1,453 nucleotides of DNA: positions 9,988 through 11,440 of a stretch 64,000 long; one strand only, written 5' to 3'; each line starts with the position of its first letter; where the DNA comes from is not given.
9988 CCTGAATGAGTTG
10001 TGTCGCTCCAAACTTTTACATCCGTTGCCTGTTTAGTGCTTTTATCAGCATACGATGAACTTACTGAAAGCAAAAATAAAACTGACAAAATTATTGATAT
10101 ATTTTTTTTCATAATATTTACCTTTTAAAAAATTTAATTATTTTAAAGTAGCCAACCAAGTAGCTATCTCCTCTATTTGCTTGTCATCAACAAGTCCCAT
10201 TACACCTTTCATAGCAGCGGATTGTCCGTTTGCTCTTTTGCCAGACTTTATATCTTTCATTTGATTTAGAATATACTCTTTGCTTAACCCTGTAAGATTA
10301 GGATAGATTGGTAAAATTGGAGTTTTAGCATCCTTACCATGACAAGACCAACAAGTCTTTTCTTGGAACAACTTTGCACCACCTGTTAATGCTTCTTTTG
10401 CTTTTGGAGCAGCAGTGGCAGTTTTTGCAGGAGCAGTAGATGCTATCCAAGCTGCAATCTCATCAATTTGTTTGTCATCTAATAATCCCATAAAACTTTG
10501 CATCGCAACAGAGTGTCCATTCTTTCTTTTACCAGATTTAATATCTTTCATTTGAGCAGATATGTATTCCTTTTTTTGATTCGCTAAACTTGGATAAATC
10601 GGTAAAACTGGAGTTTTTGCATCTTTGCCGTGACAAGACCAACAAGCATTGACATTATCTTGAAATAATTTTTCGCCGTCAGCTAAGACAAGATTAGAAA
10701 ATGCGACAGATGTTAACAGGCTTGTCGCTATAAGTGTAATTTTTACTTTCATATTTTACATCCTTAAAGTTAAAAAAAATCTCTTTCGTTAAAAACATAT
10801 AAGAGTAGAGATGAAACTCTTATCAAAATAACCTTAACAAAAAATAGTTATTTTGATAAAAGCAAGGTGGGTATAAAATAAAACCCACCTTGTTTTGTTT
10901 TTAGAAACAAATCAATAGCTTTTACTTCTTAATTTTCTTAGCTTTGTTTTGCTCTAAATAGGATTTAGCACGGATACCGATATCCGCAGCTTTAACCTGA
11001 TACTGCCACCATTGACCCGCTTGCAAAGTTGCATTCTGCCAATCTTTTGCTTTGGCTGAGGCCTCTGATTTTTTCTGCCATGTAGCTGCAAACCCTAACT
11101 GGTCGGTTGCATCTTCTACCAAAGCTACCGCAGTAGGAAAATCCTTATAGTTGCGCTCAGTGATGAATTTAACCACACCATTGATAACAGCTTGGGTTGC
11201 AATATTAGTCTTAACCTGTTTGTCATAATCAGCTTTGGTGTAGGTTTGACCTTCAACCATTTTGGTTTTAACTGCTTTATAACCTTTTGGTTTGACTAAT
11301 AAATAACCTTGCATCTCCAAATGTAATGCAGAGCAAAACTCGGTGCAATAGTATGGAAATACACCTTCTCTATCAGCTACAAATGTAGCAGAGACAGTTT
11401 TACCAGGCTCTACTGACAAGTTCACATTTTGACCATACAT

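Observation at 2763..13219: Complete clade II nos cluster (nosZ-C1-C2-B-D-G-H-F-L-Y) in an AT-rich gammaproteobacterium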

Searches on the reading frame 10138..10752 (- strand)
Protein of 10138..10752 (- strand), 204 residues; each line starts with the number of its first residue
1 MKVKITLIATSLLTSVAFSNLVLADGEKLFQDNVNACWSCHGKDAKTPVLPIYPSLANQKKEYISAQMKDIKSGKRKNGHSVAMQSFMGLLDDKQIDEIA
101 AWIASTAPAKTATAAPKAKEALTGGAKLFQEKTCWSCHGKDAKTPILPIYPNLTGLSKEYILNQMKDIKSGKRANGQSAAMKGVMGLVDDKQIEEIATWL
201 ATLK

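Call 3: search_protein_families(library=pfam, proteins=[window:10138-10752:-])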
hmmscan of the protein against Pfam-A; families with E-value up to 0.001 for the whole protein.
window:10138-10752:- (204 aa): 2 families
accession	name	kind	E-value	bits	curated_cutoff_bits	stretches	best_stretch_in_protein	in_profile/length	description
PF00034.26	Cytochrom_C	-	5e-23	82.7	21.3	2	24-106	2-89/90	Cytochrome c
PF13442.11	Cytochrome_CBB3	-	3.1e-18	66.3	27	2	24-103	4-68/68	Cytochrome C oxidase, cbb3-type, subunit III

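Call 4: search_protein_families(library=ncbifam, proteins=[window:10138-10752:-])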
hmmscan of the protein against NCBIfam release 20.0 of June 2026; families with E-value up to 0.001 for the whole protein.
window:10138-10752:- (204 aa): 11 families
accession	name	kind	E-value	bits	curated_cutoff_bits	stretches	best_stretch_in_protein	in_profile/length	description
TIGR00782.1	ccoP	equivalog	2.2e-14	53.5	179.95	1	21-202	105-280/285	cytochrome-c oxidase, cbb3-type subunit III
NF045773.1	cytochro_C550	exception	2.4e-14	53.3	125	2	118-201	45-117/118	cytochrome c550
NF050122.1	bc1_QcrC_actin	exception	4.7e-14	52.3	200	2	21-147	39-160/253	cytochrome bc1 complex diheme cytochrome c subunit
NF045774.1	cytochro_C551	exception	8.7e-14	51.4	118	2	116-204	33-110/110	cytochrome c551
NF049874.1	PdsA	exception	1.7e-12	47.6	330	1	31-201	22-195/198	periplasmic diheme shuttle PdsA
NF011054.0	PRK14486.1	equivalog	2.4e-10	40.4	447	1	21-106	213-290/294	putative bifunctional cbb3-type cytochrome c oxidase subunit II/cytochrome c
NF045930.1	Cytc6PetJCyano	equivalog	7.8e-09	35.5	135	1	5-107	11-106/110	cytochrome c6 PetJ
TIGR04494.1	c550_PedF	equivalog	1.8e-08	34.4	122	0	27-106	55-130/133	cytochrome c-550 PedF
TIGR04485.1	thiosulf_SoxX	equivalog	5.6e-07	30.2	61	0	36-105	4-77/78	sulfur oxidation c-type cytochrome SoxX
TIGR03872.1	cytochrome_MoxG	equivalog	0.00029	21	147.8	0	22-107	43-122/133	cytochrome c(L), periplasmic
TIGR04484.1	thiosulf_SoxA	equivalog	0.00063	19.1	110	1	21-144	4-136/212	sulfur oxidation c-type cytochrome SoxA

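Call 55: search_solved_structures(query=window:10138-10752:-, max_evalue=0.01)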
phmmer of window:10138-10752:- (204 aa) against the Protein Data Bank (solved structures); distinct sequences matched with E-value up to 0.01: 13.
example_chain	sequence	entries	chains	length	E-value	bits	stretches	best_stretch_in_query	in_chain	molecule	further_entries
1etp_A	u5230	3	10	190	5.8e-19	71.9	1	30-201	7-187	CYTOCHROME C4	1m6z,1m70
6q2u_A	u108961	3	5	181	8.8e-18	68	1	33-200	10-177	Cytochrome c4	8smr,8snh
8uf3_A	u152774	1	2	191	5.3e-16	62.2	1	24-200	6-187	Cytochrome C4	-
1h1o_A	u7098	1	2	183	1.7e-12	50.8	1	36-202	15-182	CYTOCHROME C-552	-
1cno_A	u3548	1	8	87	7.5e-12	48.7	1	35-108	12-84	CYTOCHROME C552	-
2zzs_A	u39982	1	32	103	6.2e-11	45.7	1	118-204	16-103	Cytochrome c554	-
4o1w_A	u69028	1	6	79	8.7e-09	38.7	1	132-203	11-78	Cytochrome c552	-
5lo9_A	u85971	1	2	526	2.1e-07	34.2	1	34-202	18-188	Cytochrome C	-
8yts_A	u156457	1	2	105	3.7e-06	30.1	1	20-103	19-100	Cytochrome C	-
3mk7_C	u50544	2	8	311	0.00023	24.2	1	26-186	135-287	Cytochrome c oxidase, cbb3-type, subunit P | Cbb3-type cytochrome c oxidase subunit CcoP1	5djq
8smr_G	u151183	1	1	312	0.00025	24.2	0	50-200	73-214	Cbb3-type cytochrome c oxidase subunit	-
8snh_G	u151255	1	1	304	0.00027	24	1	26-156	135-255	Cbb3-type cytochrome c oxidase subunit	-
6xkx_p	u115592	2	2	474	0.0011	22.1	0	90-155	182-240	Cbb3-type cytochrome c oxidase subunit CcoP,Cytochrome c-type cyt cy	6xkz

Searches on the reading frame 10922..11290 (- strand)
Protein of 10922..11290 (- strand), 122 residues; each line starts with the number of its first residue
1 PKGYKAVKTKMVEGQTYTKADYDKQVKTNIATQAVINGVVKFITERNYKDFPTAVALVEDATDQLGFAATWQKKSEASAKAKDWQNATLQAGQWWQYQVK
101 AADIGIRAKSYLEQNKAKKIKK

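Call 72: predict_structure(alignment_id=A3)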
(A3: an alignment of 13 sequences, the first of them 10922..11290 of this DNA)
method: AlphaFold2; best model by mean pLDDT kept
length: 122 residues; sequences in the alignment: 13
mean_pLDDT: 90.2   pTM: 0.77
mean pLDDT of the five models: 90.2, 89.7, 89.3, 88.9, 79.8
residues with pLDDT >= 90: 104; 70-90: 3; 50-70: 3; < 50: 12
segments of 3 or more residues with pLDDT < 50: 1-11
pLDDT, mean of each block of 10 residues (from residue 1): 44 74 98 96 96 97 97 98 96 98 97 95 69
secondary structure, 60 per line:
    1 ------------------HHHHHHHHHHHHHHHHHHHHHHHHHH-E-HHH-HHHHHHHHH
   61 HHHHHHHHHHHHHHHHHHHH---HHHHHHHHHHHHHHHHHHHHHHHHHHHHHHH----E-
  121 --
elements in order: H19-44 H52-80 H84-114

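Call 74: fold_search(model_id=the predicted structure, library=pdb)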
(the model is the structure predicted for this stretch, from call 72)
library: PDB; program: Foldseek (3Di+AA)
matches with E <= 10: 136; with E <= 0.001: 0
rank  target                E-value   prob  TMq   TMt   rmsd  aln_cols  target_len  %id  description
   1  7abk                  4.8e-01  0.80  0.46  0.29  18.9        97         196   16  Helical structure of PspA (released 2021-08-04)
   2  6zvs_A                1.1e+00  0.60  0.46  0.42  22.1        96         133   12  C12 symmetry: Bacterial Vipp1 and PspA are members of the ancient ESCRT-III membrane-remodeling superfamily. (released 2021-08-04)
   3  8s2f_BBB              1.2e+00  0.09  0.25  0.20  21.3       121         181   11  Crystal structure of Borrelia burgdorferi paralogous family 12 outer surface protein BBH37 (released 2025-03-05)
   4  8qbw                  1.6e+00  0.25  0.39  0.23  22.2        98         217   12  Cryo-EM structure of Vipp1-deltaH6_aa1-219 helical filament with lattice 3 (Vipp1-deltaH6_L3) (released 2024-09-11)
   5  9min_D                1.7e+00  0.57  0.50  0.48  15.2       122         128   16  Structure of a designed minibinder to NYESO1-A*02:01 (released 2025-08-06)
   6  9tav_B                1.7e+00  0.47  0.47  0.47  13.5       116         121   11  De novo photoenzyme photoABLE2 in complex with substrate (released 2026-03-25)
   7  9min_I                1.7e+00  0.47  0.47  0.45  15.4       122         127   16  Structure of a designed minibinder to NYESO1-A*02:01 (released 2025-08-06)
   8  9hzm_0                1.7e+00  0.35  0.44  0.29  21.4        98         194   16  235 A SynPspA H1-5 rod after incubation with EPL (released 2025-08-13)
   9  7y5e_Q6               1.9e+00  0.12  0.30  0.27  18.0       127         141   11  In situ single-PBS-PSII-PSI-LHCs megacomplex. (released 2023-02-01)
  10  6dfk_B                1.9e+00  0.08  0.28  0.17  10.3       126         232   14  Crystal structure of the 11S subunit of the Plasmodium falciparum proteasome, PA28 (released 2019-08-07)
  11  6dfk_M                2.3e+00  0.08  0.31  0.21  10.1       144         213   14  Crystal structure of the 11S subunit of the Plasmodium falciparum proteasome, PA28 (released 2019-08-07)
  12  8qbs                  2.5e+00  0.18  0.38  0.25  22.3        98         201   12  Cryo-EM structure of Vipp1-F197K/L200K helical filament with lattice 1 (Vipp1-F197K/L200K_L1) (released 2024-09-11)
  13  9eom                  2.5e+00  0.11  0.32  0.20  22.5        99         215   10  250A Vipp1 dL10Ala helical tubes in the presence of EPL (released 2024-10-16)
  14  8jut_C                2.6e+00  0.41  0.47  0.33   6.9        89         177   10  rat megalin RAP complex (released 2024-06-19)
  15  7w8b                  2.8e+00  0.21  0.44  0.39   5.4       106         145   12  Crystal Structure of human Focal Adhesion Targeting (FAT) domain of the Focal Adhesion Kinase (released 2023-07-05)
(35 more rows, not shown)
